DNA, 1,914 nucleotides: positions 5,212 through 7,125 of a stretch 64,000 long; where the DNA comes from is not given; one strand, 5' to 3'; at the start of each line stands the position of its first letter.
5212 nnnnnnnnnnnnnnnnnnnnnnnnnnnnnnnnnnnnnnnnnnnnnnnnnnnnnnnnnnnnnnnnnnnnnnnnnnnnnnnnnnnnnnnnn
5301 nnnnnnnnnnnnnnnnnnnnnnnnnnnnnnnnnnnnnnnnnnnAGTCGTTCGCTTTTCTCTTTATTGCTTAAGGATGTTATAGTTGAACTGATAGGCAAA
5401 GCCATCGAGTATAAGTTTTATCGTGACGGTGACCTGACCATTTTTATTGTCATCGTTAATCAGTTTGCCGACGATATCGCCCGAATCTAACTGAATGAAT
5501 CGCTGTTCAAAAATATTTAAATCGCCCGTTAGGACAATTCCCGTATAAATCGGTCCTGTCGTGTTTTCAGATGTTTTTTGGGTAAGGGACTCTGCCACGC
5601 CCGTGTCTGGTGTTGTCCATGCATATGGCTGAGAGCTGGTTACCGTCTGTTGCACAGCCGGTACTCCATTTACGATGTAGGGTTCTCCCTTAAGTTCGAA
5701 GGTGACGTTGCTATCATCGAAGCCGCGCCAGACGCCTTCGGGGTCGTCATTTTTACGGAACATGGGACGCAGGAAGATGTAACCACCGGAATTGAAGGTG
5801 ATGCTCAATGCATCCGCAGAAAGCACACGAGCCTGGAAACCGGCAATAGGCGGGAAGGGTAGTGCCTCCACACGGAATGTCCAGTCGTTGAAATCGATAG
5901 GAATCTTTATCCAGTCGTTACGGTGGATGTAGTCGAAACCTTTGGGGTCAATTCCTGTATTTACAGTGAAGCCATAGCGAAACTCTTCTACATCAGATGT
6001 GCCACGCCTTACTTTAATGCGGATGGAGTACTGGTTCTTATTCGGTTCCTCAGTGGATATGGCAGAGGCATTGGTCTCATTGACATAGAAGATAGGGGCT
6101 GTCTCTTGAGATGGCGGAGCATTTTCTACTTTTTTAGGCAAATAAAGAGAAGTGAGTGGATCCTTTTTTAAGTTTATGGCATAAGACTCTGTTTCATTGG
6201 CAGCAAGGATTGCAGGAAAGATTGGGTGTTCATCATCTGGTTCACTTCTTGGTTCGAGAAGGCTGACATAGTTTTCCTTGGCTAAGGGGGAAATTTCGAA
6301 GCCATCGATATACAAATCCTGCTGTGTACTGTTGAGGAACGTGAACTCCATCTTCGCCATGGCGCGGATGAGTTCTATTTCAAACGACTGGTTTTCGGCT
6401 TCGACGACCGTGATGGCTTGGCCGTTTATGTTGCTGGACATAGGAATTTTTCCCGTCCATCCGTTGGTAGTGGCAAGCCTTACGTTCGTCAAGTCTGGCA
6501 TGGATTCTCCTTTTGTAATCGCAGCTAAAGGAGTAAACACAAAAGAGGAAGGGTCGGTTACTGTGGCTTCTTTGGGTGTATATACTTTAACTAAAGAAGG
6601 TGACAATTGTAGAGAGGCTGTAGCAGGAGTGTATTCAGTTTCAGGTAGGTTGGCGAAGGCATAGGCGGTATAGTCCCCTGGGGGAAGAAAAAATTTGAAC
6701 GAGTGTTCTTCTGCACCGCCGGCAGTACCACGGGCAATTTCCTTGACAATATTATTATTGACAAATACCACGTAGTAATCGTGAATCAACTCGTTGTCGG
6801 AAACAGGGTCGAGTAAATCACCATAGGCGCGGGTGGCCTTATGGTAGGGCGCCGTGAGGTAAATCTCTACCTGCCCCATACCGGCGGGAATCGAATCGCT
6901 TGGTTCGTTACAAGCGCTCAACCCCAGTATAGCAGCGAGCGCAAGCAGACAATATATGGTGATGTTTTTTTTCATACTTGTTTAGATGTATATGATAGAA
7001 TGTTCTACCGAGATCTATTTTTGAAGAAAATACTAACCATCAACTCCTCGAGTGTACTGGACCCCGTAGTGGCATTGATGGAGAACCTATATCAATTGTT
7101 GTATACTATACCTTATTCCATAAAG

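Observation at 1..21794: Type V pilus operon ending in a tandemly duplicated [pilin-like lipoprotein + giant secreted protein] module; T9SS CTD visible only on the complete copy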

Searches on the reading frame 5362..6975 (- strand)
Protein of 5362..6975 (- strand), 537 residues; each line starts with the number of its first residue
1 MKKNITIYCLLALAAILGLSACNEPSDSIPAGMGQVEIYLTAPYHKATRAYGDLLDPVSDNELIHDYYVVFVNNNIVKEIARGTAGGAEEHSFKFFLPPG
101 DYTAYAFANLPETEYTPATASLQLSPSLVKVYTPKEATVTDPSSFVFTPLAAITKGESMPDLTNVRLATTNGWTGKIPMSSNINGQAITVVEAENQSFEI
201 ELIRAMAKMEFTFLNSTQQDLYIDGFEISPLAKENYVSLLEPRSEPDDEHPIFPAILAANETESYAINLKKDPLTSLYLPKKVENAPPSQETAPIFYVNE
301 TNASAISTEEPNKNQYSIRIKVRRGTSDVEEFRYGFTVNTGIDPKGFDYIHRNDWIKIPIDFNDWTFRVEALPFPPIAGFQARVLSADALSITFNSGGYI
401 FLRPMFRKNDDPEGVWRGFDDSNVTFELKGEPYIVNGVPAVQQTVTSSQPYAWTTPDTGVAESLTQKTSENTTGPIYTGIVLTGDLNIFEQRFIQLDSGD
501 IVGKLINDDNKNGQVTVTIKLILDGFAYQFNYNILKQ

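Call 5: search_protein_families(library=pfam, proteins=[window:5362-6975:-], max_evalue=0.01)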
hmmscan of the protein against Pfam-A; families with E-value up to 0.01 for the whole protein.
window:5362-6975:- (537 aa): 1 family
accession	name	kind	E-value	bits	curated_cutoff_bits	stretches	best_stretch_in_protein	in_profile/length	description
PF08842.16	Mfa2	-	3.6e-05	23.9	21.2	1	71-333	36-230/277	Fimbrillin-A associated anchor proteins Mfa1 and Mfa2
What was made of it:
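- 5362..6975 (-): Mfa4-like lipoprotein B (537 aa). Pfam Mfa2 E 3.6e-5 (call 5).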

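Call 6: search_protein_families(library=ncbifam, proteins=[window:5362-6975:-], max_evalue=0.01)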
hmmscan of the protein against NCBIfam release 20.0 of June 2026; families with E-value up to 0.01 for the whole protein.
window:5362-6975:- (537 aa): 2 families
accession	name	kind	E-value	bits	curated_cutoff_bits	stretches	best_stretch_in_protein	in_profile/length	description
NF038041.1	fim_Mfa1_fam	subfamily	8.8e-06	25.2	130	1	6-223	4-219/495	Mfa1 family fimbria major subunit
NF052322.1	FimD_tip_adhes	equivalog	5.7e-05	22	170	1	1-215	1-195/664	fimbrial tip adhesin FimD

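Call 16: find_encoding_contigs(protein=window:5362-6975:-, flank=10000, max_places=4)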
Protein window:5362-6975:- (537 aa): 5 contigs read that carry it; 4 places shown.
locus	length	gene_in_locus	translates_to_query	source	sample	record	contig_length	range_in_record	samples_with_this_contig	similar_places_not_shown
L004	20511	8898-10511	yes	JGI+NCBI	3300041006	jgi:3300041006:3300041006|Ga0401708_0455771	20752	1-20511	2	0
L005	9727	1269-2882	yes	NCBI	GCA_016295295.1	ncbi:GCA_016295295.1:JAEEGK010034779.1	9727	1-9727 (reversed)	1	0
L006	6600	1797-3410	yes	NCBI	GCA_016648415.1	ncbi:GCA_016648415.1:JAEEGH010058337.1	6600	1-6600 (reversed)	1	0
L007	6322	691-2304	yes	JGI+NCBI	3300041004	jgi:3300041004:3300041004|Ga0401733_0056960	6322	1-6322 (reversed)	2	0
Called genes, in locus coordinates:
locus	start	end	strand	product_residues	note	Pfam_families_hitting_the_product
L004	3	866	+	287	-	?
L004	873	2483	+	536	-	PF08842:Mfa2 (weak)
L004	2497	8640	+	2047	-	-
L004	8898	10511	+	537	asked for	-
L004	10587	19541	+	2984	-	-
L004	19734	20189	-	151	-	PF00578:AhpC-TSA, PF08534:Redoxin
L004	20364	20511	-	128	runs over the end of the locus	PF00012:HSP70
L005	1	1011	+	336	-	?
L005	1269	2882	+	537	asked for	-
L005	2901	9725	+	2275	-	?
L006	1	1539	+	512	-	?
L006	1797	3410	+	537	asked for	-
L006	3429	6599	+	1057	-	?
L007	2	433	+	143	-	?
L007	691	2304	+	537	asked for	-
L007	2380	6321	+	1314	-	?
